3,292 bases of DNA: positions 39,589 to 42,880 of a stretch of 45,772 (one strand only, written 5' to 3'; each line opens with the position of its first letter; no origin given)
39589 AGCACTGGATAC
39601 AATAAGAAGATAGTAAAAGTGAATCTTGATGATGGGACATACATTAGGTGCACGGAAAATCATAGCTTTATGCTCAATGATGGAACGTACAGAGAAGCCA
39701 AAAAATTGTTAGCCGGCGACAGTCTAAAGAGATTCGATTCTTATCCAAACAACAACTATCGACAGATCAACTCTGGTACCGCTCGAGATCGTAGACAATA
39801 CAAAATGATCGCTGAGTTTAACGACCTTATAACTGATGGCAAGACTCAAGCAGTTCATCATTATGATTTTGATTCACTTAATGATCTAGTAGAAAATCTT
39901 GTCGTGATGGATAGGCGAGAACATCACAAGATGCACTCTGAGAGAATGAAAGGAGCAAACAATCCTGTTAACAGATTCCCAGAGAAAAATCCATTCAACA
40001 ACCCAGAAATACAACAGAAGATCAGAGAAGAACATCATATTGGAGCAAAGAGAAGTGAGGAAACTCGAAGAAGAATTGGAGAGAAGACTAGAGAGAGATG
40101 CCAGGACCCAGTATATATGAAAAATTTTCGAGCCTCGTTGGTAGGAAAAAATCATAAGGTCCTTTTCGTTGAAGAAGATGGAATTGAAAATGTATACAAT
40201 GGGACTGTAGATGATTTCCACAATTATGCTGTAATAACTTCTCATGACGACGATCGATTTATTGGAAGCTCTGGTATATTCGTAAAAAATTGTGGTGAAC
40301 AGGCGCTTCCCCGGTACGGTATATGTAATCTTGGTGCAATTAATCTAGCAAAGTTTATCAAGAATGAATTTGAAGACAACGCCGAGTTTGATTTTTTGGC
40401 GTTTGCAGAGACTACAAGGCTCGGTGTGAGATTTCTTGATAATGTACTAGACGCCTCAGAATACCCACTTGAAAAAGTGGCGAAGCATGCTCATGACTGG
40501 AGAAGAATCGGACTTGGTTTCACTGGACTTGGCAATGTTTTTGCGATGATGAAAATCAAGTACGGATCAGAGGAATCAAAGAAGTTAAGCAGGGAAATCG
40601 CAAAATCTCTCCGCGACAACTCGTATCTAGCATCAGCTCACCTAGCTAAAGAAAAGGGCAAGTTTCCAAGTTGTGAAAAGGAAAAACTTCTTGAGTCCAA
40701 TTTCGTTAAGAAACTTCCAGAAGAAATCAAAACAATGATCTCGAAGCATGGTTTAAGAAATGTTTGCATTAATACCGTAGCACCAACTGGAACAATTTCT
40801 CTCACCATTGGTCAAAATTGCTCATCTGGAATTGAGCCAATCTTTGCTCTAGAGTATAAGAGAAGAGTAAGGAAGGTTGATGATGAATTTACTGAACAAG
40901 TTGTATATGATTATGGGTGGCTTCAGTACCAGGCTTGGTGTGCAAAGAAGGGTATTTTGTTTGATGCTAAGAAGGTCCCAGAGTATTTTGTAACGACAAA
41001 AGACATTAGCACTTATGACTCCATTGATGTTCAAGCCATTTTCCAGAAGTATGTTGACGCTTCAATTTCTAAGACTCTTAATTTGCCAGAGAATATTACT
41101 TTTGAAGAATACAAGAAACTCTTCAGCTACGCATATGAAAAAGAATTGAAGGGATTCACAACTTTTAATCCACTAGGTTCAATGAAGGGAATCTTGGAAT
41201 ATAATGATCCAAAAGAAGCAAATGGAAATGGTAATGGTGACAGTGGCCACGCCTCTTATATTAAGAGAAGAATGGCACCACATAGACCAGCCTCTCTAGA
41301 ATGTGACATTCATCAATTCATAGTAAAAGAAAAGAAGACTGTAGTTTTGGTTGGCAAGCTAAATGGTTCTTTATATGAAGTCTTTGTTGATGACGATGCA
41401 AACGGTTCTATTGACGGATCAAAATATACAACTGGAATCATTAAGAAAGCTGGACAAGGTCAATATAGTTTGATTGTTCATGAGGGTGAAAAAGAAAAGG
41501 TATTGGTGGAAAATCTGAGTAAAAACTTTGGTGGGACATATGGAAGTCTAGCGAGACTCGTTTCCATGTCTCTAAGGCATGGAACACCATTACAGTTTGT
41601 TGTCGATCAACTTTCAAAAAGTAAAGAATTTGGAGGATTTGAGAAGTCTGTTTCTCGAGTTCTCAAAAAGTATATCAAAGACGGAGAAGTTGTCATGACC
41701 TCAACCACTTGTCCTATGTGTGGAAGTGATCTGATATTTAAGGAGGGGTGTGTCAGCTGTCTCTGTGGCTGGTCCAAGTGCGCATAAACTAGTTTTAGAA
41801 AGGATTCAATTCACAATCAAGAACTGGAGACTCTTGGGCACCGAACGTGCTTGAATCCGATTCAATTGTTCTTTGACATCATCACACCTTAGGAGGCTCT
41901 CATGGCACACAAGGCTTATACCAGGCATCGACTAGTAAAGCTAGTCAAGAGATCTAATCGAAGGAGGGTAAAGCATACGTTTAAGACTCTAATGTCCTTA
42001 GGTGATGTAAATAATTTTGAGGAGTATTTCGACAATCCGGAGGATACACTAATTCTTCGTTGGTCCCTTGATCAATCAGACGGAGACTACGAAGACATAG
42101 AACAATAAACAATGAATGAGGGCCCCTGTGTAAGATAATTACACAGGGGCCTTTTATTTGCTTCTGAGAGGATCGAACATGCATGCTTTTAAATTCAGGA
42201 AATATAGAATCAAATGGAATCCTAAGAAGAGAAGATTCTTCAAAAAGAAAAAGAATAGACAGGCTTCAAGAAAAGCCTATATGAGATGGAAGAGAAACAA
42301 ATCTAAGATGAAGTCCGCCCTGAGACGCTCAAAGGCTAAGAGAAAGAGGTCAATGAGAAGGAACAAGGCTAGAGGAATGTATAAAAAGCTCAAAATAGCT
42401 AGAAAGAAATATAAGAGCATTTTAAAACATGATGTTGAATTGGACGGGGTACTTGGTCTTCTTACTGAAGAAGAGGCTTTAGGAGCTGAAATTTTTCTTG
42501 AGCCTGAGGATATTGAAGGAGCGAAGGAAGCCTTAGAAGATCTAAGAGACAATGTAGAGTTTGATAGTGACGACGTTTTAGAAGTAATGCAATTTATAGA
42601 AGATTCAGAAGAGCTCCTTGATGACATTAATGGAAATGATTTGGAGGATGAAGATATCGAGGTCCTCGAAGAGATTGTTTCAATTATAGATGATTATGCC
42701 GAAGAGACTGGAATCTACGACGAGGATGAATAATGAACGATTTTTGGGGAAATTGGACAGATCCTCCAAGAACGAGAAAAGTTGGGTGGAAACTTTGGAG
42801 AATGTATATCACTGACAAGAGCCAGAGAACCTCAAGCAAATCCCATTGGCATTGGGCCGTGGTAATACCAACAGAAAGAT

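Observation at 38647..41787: Class-II-type RNR with an HNH-intein inserted exactly in the catalytic NPC|GE motif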

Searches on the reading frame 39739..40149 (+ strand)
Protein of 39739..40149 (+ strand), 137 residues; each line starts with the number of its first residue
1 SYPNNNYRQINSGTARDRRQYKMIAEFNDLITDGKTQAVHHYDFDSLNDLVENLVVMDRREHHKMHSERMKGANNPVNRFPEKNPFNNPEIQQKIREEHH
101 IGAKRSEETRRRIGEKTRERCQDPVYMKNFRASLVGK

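Call 48: search_solved_structures(query=A2, max_evalue=10, show_alignments=2)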
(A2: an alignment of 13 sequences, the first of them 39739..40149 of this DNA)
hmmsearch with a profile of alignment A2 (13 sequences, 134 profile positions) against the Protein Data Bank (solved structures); distinct sequences matched with E-value up to 10: 8.
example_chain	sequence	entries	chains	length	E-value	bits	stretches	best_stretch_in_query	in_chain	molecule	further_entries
1u3e_M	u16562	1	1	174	0.36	14.5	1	24-77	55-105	HNH homing endonuclease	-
2crp_A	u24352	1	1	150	0.5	14.1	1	9-51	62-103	Regulator of G-protein signaling 5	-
3c7k_B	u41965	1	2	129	0.5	14.1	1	10-58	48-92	Regulator of G-protein signaling 16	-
3c7l_A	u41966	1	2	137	0.53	14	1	10-58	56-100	Regulator of G-protein signaling 16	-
2dq3_A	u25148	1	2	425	0.99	13.1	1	7-46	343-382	Seryl-tRNA synthetase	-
2ik8_B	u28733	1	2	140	1.5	12.5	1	10-50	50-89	Regulator of G-protein signaling 16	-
2bt2_A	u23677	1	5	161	1.5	12.5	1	10-50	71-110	REGULATOR OF G-PROTEIN SIGNALING 16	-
9m0m_A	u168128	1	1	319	1.5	12.5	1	37-82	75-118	inorganic diphosphatase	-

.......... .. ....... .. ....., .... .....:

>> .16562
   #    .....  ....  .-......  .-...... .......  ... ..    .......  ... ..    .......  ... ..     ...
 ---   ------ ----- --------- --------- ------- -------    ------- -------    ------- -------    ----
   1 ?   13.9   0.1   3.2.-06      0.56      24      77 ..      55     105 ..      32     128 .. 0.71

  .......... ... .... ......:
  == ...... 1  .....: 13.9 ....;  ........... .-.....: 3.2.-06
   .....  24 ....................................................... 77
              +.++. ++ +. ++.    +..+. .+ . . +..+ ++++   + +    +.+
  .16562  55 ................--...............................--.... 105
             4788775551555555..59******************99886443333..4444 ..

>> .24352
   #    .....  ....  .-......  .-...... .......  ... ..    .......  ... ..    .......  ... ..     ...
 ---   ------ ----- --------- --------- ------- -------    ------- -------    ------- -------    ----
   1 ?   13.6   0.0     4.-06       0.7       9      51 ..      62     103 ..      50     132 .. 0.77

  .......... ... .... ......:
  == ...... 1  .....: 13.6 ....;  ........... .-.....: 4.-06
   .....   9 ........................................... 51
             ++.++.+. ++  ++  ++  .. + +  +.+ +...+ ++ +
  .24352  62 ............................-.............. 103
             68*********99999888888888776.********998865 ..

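Call 56: predict_structure(alignment_id=A2)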
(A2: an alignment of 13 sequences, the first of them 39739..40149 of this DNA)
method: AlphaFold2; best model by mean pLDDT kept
length: 137 residues; sequences in the alignment: 13
mean_pLDDT: 71.1   pTM: 0.43
mean pLDDT of the five models: 71.1, 68.6, 67.2, 65.2, 61.4
residues with pLDDT >= 90: 2; 70-90: 76; 50-70: 45; < 50: 14
segments of 3 or more residues with pLDDT < 50: 1-13
pLDDT, mean of each block of 10 residues (from residue 1): 42 58 83 84 82 88 82 62 64 67 59 76 78 72
secondary structure, 60 per line:
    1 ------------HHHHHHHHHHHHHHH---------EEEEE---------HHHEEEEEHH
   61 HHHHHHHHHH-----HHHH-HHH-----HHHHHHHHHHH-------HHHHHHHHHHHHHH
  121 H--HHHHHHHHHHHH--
elements in order: H13-27 E37-41 E54-58 H59-70 H76-79 H89-99 H107-121 H124-135

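Call 65: search_protein_families(library=phrogs, proteins=[window:39739-40149:+], max_evalue=0.01)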
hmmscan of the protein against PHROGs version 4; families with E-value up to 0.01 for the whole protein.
window:39739-40149:+ (137 aa): 4 families
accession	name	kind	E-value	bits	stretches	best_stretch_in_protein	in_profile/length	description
phrog_15471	-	DNA, RNA and nucleotide metabolism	1.6e-06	29.1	1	31-123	47-110/183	HNH endonuclease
phrog_7545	-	DNA, RNA and nucleotide metabolism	0.00026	22.2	1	36-72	102-139/160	HNH endonuclease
phrog_21964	-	DNA, RNA and nucleotide metabolism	0.0014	19.2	1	22-70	168-216/244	HNH endonuclease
phrog_14913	-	DNA, RNA and nucleotide metabolism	0.0087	17.1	1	20-67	44-89/149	HNH endonuclease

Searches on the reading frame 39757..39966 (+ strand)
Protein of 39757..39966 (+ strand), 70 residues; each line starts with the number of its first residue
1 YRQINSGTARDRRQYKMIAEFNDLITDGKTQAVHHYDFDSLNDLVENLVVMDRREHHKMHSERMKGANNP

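Call 64: search_protein_families(library=pfam, proteins=[window:39757-39966:+], max_evalue=10)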
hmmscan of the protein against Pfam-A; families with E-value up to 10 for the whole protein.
seq(70 aa): 1 family
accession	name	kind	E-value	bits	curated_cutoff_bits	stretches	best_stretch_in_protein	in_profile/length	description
PF13392.12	HNH_3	-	0.0054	16.8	24.8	1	32-57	20-45/46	HNH endonuclease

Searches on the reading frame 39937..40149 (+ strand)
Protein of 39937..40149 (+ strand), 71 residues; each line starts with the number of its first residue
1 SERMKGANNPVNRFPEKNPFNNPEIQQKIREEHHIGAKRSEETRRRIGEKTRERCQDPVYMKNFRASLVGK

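Call 64: search_protein_families(library=pfam, proteins=[window:39937-40149:+], max_evalue=10)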
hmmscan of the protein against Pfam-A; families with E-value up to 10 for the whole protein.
seq(71 aa): 2 families
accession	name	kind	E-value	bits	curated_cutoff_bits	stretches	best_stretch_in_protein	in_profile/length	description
PF18799.6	LPD5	-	0.047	14.4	27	1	21-53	100-132/144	Large polyvalent protein-associated domain 5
PF07460.16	NUMOD3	-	0.12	12.8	20.4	1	35-47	23-36/37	NUMOD3 motif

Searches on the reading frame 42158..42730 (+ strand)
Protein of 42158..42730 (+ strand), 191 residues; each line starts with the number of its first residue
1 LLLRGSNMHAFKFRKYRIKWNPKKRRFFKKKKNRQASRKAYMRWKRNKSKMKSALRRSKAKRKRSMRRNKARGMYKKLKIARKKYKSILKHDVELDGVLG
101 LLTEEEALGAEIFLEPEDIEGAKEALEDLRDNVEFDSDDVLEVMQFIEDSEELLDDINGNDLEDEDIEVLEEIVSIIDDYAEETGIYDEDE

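Call 55: search_protein_families(library=pfam, proteins=[window:42158-42730:+], max_evalue=0.01)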
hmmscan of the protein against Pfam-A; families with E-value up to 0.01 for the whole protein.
window:42158-42730:+ (191 aa): 1 family
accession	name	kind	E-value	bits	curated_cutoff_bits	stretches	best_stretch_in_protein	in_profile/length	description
PF01134.28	GIDA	-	0.0098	15.4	22.1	0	28-134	209-309/391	Glucose inhibited division protein A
